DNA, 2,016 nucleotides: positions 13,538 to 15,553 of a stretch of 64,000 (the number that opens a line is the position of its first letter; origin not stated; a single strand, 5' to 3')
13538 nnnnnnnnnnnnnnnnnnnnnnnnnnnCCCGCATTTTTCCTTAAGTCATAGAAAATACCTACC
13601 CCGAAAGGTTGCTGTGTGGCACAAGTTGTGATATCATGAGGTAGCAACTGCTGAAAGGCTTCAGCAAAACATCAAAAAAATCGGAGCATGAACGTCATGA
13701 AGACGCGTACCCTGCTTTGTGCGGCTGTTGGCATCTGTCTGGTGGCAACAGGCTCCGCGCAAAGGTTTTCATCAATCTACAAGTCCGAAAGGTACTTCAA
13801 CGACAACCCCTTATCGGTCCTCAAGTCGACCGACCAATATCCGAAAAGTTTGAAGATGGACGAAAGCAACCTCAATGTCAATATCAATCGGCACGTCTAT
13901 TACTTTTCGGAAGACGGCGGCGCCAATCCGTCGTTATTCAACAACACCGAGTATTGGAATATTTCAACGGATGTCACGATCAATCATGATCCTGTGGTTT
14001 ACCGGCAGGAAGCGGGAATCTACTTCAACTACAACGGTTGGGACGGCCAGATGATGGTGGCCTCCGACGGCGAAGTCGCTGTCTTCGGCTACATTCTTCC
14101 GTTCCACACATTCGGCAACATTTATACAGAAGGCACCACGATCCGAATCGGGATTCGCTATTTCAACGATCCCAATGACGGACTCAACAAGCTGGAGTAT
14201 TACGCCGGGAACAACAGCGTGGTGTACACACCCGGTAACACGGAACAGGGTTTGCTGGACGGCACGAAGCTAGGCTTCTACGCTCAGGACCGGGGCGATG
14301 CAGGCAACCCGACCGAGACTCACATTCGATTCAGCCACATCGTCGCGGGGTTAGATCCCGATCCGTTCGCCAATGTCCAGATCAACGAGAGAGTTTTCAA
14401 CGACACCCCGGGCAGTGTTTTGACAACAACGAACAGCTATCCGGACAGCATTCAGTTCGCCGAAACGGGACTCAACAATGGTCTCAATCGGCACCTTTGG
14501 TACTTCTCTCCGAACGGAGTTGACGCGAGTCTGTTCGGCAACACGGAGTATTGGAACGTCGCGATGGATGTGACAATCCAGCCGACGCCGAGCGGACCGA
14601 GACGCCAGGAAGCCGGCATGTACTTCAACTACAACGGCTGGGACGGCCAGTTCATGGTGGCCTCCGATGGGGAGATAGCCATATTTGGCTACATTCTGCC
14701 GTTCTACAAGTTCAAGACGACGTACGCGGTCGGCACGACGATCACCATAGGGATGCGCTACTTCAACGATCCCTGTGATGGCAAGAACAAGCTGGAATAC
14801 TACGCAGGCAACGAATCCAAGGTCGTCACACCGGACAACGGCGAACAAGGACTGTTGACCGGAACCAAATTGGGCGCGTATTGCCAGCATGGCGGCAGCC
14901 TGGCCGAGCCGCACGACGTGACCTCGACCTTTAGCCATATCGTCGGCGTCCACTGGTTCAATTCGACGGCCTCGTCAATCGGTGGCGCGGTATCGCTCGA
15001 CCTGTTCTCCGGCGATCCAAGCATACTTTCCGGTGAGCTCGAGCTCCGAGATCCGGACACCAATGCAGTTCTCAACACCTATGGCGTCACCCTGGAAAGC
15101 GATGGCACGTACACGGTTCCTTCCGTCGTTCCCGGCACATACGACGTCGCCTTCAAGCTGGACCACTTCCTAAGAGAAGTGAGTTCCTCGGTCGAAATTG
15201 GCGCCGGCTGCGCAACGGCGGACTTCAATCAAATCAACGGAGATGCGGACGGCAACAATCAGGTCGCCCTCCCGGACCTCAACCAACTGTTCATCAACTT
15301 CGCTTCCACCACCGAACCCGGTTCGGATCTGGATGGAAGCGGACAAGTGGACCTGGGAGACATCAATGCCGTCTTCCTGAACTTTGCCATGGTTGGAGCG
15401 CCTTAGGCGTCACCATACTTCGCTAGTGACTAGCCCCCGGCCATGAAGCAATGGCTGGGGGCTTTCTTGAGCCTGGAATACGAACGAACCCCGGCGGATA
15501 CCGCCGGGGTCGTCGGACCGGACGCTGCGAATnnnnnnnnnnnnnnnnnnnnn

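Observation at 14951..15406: Same ~130-150-aa C-terminal module (beta-sandwich + paired dockerin-like Ca-binding repeats) on three unrelated secreted proteins; no cohesin partner in the window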

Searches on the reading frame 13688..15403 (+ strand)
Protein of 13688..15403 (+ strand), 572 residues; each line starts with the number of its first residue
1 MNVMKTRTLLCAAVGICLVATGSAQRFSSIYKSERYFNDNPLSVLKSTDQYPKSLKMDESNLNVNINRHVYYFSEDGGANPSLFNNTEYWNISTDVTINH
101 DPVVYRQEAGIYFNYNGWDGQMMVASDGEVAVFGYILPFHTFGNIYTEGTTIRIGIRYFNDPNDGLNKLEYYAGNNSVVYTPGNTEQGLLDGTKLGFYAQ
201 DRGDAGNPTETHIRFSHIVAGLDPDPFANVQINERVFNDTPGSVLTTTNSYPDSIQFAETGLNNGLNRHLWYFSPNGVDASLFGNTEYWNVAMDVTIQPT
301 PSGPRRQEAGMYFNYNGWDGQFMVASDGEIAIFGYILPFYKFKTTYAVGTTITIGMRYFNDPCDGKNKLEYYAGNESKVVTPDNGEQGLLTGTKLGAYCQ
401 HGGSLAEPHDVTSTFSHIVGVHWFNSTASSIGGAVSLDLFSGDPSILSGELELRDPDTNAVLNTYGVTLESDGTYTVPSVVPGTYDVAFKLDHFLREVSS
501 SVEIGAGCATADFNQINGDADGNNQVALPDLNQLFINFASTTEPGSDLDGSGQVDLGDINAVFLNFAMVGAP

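Call 4: search_protein_families(library=pfam, proteins=[window:13688-15403:+], max_evalue=1)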
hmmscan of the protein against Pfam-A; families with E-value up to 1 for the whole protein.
window:13688-15403:+ (572 aa): 2 families
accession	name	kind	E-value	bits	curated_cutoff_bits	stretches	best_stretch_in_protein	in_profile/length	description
PF13620.12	CarboxypepD_reg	-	0.0002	22.1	32.3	1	464-507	29-72/82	Carboxypeptidase regulatory-like domain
PF14686.12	fn3_3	-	0.0014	18.8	24.4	1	465-510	27-73/75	Polysaccharide lyase family 4, domain II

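Call 9: search_protein_families(library=ncbifam, proteins=[window:13688-15403:+], max_evalue=1)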
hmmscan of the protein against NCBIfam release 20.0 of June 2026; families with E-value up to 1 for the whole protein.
window:13688-15403:+ (572 aa): 1 family
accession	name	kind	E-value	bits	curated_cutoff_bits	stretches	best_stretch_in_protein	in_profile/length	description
TIGR01749.1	fabA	equivalog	0.016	15.1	238.15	0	307-357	86-135/169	3-hydroxyacyl-[acyl-carrier-protein] dehydratase FabA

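Call 32: find_encoding_contigs(protein=window:13688-15403:+, flank=2000, max_places=3)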
Protein window:13688-15403:+ (572 aa): no gene with exactly this product is on record in the collection.

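Call 67: find_encoding_contigs(protein=window:13697-15403:+, flank=1000, max_places=2)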
Protein window:13697-15403:+ (569 aa): no gene with exactly this product is on record in the collection.

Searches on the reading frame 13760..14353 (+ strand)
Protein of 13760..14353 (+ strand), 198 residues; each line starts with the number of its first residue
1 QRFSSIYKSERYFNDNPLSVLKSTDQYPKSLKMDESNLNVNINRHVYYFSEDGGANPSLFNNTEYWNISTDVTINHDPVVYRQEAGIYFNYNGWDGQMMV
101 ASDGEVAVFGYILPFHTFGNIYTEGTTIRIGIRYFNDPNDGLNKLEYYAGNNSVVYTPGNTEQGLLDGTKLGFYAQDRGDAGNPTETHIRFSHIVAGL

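Call 47: find_homologous_proteins(query=window:13760-14353:+, max_evalue=0.001)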
Query window:13760-14353:+ (198 aa): 6 proteins with E <= 0.001 among 34 candidates.
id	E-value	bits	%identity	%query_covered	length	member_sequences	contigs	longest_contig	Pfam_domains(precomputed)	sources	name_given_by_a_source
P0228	1.3e-46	177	49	98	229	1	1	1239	PF07589.17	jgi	jgi:hypothetical protein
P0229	2.3e-34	137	45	83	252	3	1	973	PF07589.17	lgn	-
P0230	2.7e-15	74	46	47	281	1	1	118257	-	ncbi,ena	-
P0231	8.2e-12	63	35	87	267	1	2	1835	-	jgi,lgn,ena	jgi:hypothetical protein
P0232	1.6e-11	62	31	95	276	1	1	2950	-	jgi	jgi:hypothetical protein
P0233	1.4e-10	59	30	93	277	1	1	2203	-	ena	-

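Call 56: predict_structure(alignment_id=A5)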
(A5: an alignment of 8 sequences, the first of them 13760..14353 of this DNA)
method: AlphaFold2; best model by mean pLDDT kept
length: 198 residues; sequences in the alignment: 8
mean_pLDDT: 88.3   pTM: 0.87
mean pLDDT of the five models: 88.3, 88.2, 86.8, 83.9, 76.3
residues with pLDDT >= 90: 108; 70-90: 77; 50-70: 13; < 50: 0
segments of 3 or more residues with pLDDT < 50: none
pLDDT, mean of each block of 10 residues (from residue 1): 84 86 90 91 92 87 82 86 93 88 95 91 97 90 92 86 71 92 88 88
secondary structure, 60 per line:
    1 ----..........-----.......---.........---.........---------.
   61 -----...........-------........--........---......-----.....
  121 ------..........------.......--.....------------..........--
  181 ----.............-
elements in order: E5-14 E20-26 E30-38 E42-50 E66-76 E84-91 E94-101 E105-110 E116-120 E127-136 E143-149 E152-156 E169-178 E185-197

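Call 60: fold_search(model_id=the predicted structure, library=pdb)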
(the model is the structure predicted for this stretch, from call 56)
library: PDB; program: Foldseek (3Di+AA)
matches with E <= 10: 1377; with E <= 0.001: 90
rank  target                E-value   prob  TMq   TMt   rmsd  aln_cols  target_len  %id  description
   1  2z42                  4.7e-05  1.00  0.65  0.57   6.1       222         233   10  Crystal Structure of Family 7 Alginate Lyase A1-II' from Sphingomonas sp. A1 (released 2008-05-27)
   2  2zac_A                4.7e-05  1.00  0.58  0.52   4.7       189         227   12  Crystal Structure of Family 7 Alginate Lyase A1-II' Y284F in Complex with Product (MMG) (released 2008-05-27)
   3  9vbw_A                5.2e-05  1.00  0.38  0.34  10.3       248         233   10  Lectin FRIL from Lablab purpureus complexed to Lewis X tetrasaccharide (released 2026-03-18)
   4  1uai                  5.5e-05  1.00  0.59  0.53   4.8       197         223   11  Crystal Structure of the Alginate Lyase from Corynebacterium sp. (released 2004-07-27)
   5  2zab_A                6.0e-05  1.00  0.58  0.52   4.7       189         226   12  Crystal Structure of Family 7 Alginate Lyase A1-II' Y284F in Cmplex with Product (GGG) (released 2008-05-27)
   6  9vbw_D                6.0e-05  1.00  0.37  0.33  10.2       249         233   10  Lectin FRIL from Lablab purpureus complexed to Lewis X tetrasaccharide (released 2026-03-18)
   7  9vbz_A                7.4e-05  1.00  0.36  0.32  10.3       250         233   10  Lectin FRIL from Lablab purpureus complexed to oligomannose (released 2026-03-18)
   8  2zaa_A                7.8e-05  1.00  0.60  0.52   4.5       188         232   11  Crystal Structure of Family 7 Alginate Lyase A1-II' H191N/Y284F in Complex with Substrate (GGMG) (released 2008-05-27)
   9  4q8k                  7.8e-05  1.00  0.49  0.44   7.8       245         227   16  Crystal structure of polysaccharide lyase family 18 aly-SJ02 P-CATD (released 2014-09-17)
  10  5zqi                  1.0e-04  1.00  0.59  0.55   4.9       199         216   10  Alginate lyase AlgAT5 from Polysaccharide Lyase family 7 (released 2019-04-24)
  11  7nde                  1.2e-04  1.00  0.55  0.48   4.9       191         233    9  Trichoderma parareesei PL7A beta-glucuronan lyase (released 2022-03-02)
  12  1j1t                  1.3e-04  1.00  0.46  0.41   8.3       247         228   15  Alginate lyase from Alteromonas sp.272 (released 2004-02-03)
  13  2cws                  1.6e-04  1.00  0.59  0.53   4.6       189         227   11  Crystal structure at 1.0 A of alginate lyase A1-II', a member of polysaccharide lyase family-7 (released 2005-11-15)
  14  2gme_A                1.6e-04  1.00  0.50  0.45   8.7       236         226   10  Metal-free (apo) P. angolensis seed lectin (released 2006-07-25)
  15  3zvx_B                1.7e-04  1.00  0.44  0.38   8.9       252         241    9  STRUCTURE OF THE LECTIN FROM PLATYPODIUM ELEGANS IN COMPLEX WITH A TRIMANNOSIDE (released 2012-01-11)
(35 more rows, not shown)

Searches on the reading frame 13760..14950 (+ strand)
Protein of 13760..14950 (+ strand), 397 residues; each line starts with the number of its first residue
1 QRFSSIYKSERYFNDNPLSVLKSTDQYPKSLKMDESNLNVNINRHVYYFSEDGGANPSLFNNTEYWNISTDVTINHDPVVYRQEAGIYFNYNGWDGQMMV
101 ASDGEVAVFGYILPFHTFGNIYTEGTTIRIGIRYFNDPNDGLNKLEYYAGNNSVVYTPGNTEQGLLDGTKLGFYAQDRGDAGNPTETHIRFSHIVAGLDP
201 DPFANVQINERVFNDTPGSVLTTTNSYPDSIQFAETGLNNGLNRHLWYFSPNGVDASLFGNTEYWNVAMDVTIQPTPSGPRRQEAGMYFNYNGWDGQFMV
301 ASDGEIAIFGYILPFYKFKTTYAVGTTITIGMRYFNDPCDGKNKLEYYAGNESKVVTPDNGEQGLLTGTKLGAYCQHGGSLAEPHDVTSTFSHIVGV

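Call 45: search_solved_structures(query=window:13760-14950:+, max_evalue=10)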
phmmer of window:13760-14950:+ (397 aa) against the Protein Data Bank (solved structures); distinct sequences matched with E-value up to 10: 5.
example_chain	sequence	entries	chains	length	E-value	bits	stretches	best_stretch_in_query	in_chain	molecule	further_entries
2cf2_C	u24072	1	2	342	0.064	15.1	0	283-342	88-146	FATTY ACID SYNTHASE, DH DOMAIN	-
4b0i_A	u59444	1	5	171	0.34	12.7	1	283-333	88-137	3-HYDROXYDECANOYL-[ACYL-CARRIER-PROTEIN] DEHYDRATASE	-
4b0b_A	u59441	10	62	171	0.42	12.4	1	283-333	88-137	3-HYDROXYDECANOYL-[ACYL-CARRIER-PROTEIN] DEHYDRATASE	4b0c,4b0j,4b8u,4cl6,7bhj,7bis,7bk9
4fq9_A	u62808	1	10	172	0.43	12.4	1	283-333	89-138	3-hydroxydecanoyl-[acyl-carrier-protein] dehydratase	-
8ap6_F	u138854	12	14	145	0.89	11.3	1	75-120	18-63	subunit-f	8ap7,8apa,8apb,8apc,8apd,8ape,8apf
